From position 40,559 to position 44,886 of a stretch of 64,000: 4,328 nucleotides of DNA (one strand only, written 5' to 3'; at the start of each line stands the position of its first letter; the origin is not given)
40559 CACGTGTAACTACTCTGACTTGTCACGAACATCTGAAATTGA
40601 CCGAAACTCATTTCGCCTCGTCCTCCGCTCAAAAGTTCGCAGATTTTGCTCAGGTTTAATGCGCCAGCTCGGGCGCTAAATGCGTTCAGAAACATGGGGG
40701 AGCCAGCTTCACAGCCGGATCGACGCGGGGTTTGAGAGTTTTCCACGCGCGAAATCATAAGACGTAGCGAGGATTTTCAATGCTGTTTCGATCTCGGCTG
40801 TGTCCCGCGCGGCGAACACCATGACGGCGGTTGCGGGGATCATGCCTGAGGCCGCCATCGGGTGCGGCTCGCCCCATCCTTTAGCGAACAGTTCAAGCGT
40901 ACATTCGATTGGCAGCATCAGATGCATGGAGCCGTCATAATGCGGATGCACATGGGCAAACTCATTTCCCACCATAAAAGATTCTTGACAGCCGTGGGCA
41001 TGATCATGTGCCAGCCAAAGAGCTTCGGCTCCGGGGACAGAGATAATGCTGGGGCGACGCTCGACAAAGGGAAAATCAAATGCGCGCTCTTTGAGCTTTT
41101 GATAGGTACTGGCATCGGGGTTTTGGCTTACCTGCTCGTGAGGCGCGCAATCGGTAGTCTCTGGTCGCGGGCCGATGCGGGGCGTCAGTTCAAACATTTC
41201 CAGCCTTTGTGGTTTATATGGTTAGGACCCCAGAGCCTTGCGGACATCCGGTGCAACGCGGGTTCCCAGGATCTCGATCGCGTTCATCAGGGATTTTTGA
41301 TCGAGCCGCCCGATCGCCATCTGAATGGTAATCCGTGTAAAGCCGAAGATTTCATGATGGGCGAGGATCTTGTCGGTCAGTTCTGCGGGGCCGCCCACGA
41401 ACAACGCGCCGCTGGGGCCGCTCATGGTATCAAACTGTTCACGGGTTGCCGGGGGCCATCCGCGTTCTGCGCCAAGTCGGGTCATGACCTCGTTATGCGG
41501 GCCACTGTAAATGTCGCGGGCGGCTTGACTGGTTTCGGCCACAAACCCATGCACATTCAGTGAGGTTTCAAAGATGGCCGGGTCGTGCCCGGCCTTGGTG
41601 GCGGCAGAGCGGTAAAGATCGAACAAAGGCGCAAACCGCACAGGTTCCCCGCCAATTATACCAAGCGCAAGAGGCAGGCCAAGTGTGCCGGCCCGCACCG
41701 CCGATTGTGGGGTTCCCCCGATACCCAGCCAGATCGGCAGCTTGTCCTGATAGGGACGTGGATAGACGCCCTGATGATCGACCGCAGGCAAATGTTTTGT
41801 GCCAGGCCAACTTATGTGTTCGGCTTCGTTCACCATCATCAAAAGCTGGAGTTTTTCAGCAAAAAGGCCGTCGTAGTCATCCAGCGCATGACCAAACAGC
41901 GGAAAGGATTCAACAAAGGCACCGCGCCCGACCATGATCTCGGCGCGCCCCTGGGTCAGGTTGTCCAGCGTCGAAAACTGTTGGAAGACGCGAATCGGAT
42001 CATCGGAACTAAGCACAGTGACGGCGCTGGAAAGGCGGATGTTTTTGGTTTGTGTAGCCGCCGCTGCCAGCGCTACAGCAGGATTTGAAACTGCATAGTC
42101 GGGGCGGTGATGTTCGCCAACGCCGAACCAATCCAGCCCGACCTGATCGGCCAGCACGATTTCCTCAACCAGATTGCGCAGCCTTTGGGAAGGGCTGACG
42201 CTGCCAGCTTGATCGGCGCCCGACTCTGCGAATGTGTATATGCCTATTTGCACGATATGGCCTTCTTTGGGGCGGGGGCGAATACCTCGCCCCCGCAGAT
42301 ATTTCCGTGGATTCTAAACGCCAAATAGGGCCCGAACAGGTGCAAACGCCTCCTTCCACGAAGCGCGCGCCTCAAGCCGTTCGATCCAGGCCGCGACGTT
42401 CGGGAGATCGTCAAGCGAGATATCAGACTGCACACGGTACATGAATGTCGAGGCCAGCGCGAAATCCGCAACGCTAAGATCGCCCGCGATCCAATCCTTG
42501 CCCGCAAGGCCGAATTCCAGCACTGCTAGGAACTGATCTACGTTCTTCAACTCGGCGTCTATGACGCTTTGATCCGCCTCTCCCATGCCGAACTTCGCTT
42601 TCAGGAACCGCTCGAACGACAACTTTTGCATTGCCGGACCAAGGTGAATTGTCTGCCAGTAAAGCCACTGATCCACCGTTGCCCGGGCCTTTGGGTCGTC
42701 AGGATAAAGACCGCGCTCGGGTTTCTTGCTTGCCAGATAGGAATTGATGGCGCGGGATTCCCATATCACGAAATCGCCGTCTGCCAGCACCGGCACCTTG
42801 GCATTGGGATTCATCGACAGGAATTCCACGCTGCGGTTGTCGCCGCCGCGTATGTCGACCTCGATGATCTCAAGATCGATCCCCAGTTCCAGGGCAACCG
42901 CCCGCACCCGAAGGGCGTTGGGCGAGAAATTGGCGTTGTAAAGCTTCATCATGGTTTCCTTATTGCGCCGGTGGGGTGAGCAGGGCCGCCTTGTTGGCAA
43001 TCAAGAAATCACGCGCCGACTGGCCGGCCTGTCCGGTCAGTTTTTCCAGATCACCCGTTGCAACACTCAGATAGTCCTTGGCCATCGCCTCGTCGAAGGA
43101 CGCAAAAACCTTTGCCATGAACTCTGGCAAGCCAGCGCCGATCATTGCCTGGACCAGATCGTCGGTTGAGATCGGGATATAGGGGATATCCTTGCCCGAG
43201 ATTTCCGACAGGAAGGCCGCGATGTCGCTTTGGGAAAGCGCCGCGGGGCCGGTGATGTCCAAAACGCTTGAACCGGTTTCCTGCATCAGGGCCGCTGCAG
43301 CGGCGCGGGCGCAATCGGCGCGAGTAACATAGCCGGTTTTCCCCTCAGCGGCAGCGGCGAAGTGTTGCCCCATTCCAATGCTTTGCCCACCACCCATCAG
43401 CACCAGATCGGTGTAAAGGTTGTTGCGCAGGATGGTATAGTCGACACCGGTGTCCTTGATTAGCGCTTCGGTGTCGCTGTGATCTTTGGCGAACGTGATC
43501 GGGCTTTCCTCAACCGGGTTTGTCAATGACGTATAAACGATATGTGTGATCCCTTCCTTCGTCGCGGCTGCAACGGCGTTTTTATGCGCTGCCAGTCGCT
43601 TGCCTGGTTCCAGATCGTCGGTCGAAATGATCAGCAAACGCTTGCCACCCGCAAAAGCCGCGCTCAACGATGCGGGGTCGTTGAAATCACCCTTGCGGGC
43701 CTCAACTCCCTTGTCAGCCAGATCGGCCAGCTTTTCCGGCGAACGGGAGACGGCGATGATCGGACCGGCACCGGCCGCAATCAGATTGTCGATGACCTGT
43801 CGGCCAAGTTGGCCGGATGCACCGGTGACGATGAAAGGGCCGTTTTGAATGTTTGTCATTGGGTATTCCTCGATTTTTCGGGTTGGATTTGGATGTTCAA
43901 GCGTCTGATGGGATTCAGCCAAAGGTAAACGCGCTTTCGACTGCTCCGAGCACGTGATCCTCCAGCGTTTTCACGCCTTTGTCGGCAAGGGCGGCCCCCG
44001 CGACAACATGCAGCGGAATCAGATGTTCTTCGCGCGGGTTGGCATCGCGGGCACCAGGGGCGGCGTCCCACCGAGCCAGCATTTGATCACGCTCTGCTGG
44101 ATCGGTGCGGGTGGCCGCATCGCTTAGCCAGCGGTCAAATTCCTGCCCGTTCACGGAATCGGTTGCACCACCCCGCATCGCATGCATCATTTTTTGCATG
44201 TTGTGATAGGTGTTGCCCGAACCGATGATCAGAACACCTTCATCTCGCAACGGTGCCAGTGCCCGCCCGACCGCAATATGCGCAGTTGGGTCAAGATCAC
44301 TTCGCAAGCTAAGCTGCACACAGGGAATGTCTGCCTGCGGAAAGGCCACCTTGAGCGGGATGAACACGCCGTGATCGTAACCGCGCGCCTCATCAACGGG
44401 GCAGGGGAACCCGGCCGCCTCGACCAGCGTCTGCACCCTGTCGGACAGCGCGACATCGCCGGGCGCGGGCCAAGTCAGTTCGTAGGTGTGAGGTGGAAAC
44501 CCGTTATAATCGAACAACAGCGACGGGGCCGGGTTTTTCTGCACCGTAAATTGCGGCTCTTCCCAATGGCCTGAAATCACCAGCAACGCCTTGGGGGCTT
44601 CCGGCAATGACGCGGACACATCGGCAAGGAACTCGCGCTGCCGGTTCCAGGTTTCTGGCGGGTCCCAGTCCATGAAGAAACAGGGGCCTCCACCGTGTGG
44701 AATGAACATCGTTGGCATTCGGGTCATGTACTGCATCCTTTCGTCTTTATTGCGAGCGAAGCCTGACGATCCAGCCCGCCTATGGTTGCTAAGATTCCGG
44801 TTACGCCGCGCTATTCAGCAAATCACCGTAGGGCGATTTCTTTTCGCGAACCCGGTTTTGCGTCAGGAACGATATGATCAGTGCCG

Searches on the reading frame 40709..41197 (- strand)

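Call 9: search_protein_families(library=ncbifam, proteins=[window:40709-41197:-], max_evalue=1e-15)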
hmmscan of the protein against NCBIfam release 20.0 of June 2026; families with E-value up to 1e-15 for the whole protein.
window:40709-41197:- (162 aa): 0 families

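Call 53: search_protein_families(library=pfam, proteins=[window:40709-41197:-], max_evalue=0.0001)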
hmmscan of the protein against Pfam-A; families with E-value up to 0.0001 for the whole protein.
window:40709-41197:- (162 aa): 1 family
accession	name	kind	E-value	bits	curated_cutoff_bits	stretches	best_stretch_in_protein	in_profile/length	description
PF17648.7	Luciferase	-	5e-18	65.5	23.7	1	77-144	1-61/63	Luciferase domain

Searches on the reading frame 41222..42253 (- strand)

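Call 8: search_protein_families(library=ncbifam, proteins=[window:41222-42253:-], max_evalue=1e-15)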
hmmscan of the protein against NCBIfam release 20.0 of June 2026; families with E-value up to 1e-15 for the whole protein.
window:41222-42253:- (343 aa): 7 families
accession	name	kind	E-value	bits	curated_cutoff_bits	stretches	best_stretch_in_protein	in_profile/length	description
TIGR03858.1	LLM_2I7G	subfamily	1.9e-140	467.6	462.25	1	2-338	1-337/337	Atu2307/SP_0267 family LLM class monooxygenase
TIGR04036.1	LLM_CE1758_fam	subfamily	2.4e-42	145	479.1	1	1-341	1-335/355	CE1758 family FMN-dependent luciferase-like monooxygenase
TIGR04020.1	seco_metab_LLM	subfamily_domain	9.8e-31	107.1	244.45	1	18-254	11-247/341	MupA/Atu3671 family FMN-dependent luciferase-like monooxygenase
TIGR03619.1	F420_Rv2161c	subfamily_domain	1.8e-24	86.7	166.9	1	34-247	23-231/247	TIGR03619 family F420-dependent LLM class oxidoreductase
TIGR04027.1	LLM_KPN_01858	hypoth_equivalog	5.3e-21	74.9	412.9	1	19-337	13-325/326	putative FMN-dependent luciferase-like monooxygenase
TIGR03558.1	oxido_grp_1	subfamily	5.6e-20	71.8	166.95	1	21-265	15-251/325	MsnO8 family LLM class oxidoreductase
NF052254.1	luciferase_Alph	exception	2.1e-16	60.1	600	1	21-248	17-241/354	luciferase subunit alpha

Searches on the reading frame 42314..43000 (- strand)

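Call 8: search_protein_families(library=ncbifam, proteins=[window:42314-43000:-], max_evalue=1e-15)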
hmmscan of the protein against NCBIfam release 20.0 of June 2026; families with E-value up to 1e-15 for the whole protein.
window:42314-43000:- (228 aa): 2 families
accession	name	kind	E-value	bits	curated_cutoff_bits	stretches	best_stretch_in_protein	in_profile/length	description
NF050814.1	FtsZBindFzlA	equivalog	1.8e-19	70.4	300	1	16-216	3-207/228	FtsZ-binding protein FzlA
TIGR01262.1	maiA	equivalog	1.3e-18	67.4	171.05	1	19-218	1-202/211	maleylacetoacetate isomerase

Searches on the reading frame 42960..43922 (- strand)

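Call 8: search_protein_families(library=ncbifam, proteins=[window:42960-43922:-], max_evalue=1e-15)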
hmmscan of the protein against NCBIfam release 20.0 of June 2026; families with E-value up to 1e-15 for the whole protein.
window:42960-43922:- (320 aa): 1 family
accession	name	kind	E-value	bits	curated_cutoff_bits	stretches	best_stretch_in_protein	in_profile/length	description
TIGR03649.1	ergot_EASG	subfamily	6.8e-21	75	256.4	1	31-312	3-285/287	ergot alkaloid biosynthesis protein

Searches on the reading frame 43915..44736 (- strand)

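Call 8: search_protein_families(library=ncbifam, proteins=[window:43915-44736:-], max_evalue=1e-15)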
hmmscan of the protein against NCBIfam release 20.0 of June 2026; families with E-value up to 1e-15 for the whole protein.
window:43915-44736:- (273 aa): 1 family
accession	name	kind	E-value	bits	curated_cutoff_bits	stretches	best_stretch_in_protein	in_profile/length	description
NF007914.1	PRK10628.1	equivalog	1.7e-39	135.7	233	1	4-257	3-244/262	4,5-DOPA-extradiol-dioxygenase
